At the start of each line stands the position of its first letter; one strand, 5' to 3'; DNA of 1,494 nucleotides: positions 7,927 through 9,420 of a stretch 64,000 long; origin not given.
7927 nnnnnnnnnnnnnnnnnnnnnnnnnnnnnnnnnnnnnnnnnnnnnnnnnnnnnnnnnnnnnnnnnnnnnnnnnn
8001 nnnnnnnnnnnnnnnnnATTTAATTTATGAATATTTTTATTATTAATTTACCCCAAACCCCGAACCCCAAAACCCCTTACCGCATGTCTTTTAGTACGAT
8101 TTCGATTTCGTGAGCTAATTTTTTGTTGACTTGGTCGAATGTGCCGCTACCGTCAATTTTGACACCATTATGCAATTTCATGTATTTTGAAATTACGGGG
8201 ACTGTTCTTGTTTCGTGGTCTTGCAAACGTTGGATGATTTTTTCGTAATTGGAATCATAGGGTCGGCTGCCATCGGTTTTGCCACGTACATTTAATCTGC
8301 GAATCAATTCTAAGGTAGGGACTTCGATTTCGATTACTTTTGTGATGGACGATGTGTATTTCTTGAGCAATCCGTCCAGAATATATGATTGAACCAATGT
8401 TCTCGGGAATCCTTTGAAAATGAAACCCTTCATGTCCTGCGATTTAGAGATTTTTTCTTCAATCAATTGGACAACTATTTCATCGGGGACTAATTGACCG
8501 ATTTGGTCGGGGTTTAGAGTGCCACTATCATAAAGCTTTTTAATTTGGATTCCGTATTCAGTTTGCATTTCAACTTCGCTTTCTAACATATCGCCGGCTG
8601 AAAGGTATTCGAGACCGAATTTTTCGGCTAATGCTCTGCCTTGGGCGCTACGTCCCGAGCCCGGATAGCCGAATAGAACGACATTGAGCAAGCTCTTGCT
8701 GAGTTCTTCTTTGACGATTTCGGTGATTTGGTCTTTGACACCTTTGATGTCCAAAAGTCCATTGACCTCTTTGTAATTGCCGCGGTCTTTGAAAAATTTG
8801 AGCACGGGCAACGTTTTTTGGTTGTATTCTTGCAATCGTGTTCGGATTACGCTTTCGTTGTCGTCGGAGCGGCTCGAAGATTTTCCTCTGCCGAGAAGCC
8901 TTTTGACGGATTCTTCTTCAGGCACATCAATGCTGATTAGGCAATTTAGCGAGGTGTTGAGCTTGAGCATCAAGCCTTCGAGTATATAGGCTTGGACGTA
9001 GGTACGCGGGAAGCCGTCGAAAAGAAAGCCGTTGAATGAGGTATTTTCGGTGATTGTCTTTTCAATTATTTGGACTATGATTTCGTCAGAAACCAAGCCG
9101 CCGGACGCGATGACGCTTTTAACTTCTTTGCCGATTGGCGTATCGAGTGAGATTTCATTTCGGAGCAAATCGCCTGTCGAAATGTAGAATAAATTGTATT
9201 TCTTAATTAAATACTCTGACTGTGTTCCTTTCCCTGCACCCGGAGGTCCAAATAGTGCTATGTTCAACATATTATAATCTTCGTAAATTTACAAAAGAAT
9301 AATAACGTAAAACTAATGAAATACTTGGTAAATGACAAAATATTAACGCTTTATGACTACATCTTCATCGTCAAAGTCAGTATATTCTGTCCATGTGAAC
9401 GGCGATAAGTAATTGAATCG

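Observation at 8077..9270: Tandem-fused double adenylate kinase with a degenerate second P-loop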

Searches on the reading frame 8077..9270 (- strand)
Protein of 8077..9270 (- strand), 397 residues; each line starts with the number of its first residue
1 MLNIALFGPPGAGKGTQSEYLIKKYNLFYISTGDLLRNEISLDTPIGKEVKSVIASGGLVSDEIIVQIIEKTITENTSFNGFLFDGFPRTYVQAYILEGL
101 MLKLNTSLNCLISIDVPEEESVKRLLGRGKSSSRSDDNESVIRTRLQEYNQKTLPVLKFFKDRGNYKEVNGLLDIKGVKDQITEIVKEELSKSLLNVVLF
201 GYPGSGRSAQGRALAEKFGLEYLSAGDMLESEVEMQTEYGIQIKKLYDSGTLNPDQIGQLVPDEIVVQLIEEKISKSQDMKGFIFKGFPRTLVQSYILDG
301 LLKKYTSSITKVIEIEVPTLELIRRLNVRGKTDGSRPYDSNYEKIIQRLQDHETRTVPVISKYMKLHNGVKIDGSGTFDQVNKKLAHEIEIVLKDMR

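Call 3: search_protein_families(library=pfam, proteins=[window:8077-9270:-], max_evalue=0.01)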
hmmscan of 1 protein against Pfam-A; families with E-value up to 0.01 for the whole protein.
window:8077-9270:- (397 aa): 8 families
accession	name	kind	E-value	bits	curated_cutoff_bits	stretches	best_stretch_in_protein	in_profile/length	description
PF00406.28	ADK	-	7.3e-85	283.1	26.8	2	6-164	1-150/151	Adenylate kinase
PF13207.12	AAA_17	-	5e-49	166.5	27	2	7-143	1-136/136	AAA domain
PF13238.12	AAA_18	-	5.7e-13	49.9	29.4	2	4-140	1-123/128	AAA domain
PF02224.24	Cytidylate_kin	-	2.8e-06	27.6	26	0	4-37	1-34/211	Cytidylate kinase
PF17213.9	Hydin_ADK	-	2.2e-05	25.1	27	0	260-287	168-195/196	Hydin Adenylate kinase-like domain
PF13671.12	AAA_33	-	2.6e-05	25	27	0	4-37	2-35/143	AAA domain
PF00004.35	AAA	-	0.00017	22.5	21.2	0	197-224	1-28/131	ATPase family associated with various cellular activities (AAA)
PF02223.23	Thymidylate_kin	-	0.008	16.3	27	0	8-64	3-56/185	Thymidylate kinase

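Call 4: search_protein_families(library=ncbifam, proteins=[window:8077-9270:-], max_evalue=0.01)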
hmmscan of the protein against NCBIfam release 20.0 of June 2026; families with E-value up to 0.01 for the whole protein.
window:8077-9270:- (397 aa): 39 families (the best 25 are shown)
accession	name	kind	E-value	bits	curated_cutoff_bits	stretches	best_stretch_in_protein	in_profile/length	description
NF001381.0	PRK00279.1-3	equivalog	8.1e-110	364.9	187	2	3-188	2-187/188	adenylate kinase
TIGR01351.1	adk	subfamily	2e-93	311.9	168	2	4-186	2-211/212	adenylate kinase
NF011100.0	PRK14527.1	equivalog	6e-90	300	154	2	5-186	10-190/191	adenylate kinase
NF011101.0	PRK14528.1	equivalog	8.8e-90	299.4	195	2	1-183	1-183/187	adenylate kinase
NF011105.0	PRK14532.1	equivalog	2.6e-89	297.8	162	2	2-188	1-187/189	adenylate kinase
NF001380.0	PRK00279.1-2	equivalog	1.3e-88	296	251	3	2-129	1-128/216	adenylate kinase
NF002700.0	PRK02496.1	equivalog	1.2e-86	289.1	262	2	3-187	3-183/184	adenylate kinase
NF001379.0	PRK00279.1-1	equivalog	2e-76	256.1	268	3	3-129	2-124/216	adenylate kinase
NF010381.0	PRK13808.1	equivalog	5.1e-76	256.2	426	2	4-186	3-191/335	adenylate kinase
NF011104.0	PRK14531.1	equivalog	7.8e-75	250.6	160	2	6-185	7-181/183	adenylate kinase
TIGR01359.1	UMP_CMP_kin_fam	subfamily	6.6e-68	228.3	207.6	2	6-186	4-184/185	UMP-CMP kinase family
NF001385.0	PRK00279.2-3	equivalog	6.8e-68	228.4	315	3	6-128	9-130/213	adenylate kinase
TIGR01360.1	aden_kin_iso1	equivalog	6.6e-65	218.3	284.1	2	6-182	8-181/188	adenylate kinase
NF011099.0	PRK14526.1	equivalog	2.1e-55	187.6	223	3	4-129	3-123/211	adenylate kinase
NF001387.0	PRK00279.2-5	equivalog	4.3e-55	186.7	373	3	2-128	1-125/224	adenylate kinase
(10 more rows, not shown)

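Call 5: search_solved_structures(query=window:8080-9270:-, max_evalue=0.001, show_alignments=2)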
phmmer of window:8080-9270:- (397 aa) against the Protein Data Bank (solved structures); distinct sequences matched with E-value up to 0.001: 99 (the best 60 are shown).
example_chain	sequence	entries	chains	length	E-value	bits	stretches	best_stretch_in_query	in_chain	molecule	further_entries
3cm0_A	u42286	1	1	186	3.6e-38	134.8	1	5-172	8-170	Adenylate kinase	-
8pvw_A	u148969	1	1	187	3.9e-38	134.7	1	3-179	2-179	Adenylate kinase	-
5g3y_A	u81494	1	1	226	1.4e-35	126.3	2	2-129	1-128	ADENYLATE KINSE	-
3be4_A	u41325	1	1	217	1.7e-35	126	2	3-129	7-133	Adenylate kinase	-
5g3z_A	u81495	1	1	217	3.3e-35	125.1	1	2-129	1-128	ADENYLATE KINSE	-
4qbf_A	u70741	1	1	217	1e-34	123.4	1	2-129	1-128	Adenylate kinase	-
3dkv_A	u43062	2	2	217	2e-34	122.5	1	2-129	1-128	Adenylate kinase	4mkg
4typ_C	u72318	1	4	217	2e-34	122.5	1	2-129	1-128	Adenylate kinase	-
5g40_A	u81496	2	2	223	3.3e-34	121.8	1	2-129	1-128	ADENYLATE KINSE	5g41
4qbg_B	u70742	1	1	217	4e-34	121.5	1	2-129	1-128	Adenylate kinase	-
2c9y_A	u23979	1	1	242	4.5e-34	121.3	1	5-128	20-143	ADENYLATE KINASE ISOENZYME 2, MITOCHONDRIAL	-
9gr0_A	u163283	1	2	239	4.5e-34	121.3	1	5-128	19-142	Adenylate kinase 2, mitochondrial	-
9fl7_D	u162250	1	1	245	5e-34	121.2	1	5-128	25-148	Adenylate kinase 2, mitochondrial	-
3fb4_A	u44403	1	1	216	5.9e-34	121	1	2-129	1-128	Adenylate kinase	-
4tyq_A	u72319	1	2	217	6.5e-34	120.8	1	2-129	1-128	Adenylate kinase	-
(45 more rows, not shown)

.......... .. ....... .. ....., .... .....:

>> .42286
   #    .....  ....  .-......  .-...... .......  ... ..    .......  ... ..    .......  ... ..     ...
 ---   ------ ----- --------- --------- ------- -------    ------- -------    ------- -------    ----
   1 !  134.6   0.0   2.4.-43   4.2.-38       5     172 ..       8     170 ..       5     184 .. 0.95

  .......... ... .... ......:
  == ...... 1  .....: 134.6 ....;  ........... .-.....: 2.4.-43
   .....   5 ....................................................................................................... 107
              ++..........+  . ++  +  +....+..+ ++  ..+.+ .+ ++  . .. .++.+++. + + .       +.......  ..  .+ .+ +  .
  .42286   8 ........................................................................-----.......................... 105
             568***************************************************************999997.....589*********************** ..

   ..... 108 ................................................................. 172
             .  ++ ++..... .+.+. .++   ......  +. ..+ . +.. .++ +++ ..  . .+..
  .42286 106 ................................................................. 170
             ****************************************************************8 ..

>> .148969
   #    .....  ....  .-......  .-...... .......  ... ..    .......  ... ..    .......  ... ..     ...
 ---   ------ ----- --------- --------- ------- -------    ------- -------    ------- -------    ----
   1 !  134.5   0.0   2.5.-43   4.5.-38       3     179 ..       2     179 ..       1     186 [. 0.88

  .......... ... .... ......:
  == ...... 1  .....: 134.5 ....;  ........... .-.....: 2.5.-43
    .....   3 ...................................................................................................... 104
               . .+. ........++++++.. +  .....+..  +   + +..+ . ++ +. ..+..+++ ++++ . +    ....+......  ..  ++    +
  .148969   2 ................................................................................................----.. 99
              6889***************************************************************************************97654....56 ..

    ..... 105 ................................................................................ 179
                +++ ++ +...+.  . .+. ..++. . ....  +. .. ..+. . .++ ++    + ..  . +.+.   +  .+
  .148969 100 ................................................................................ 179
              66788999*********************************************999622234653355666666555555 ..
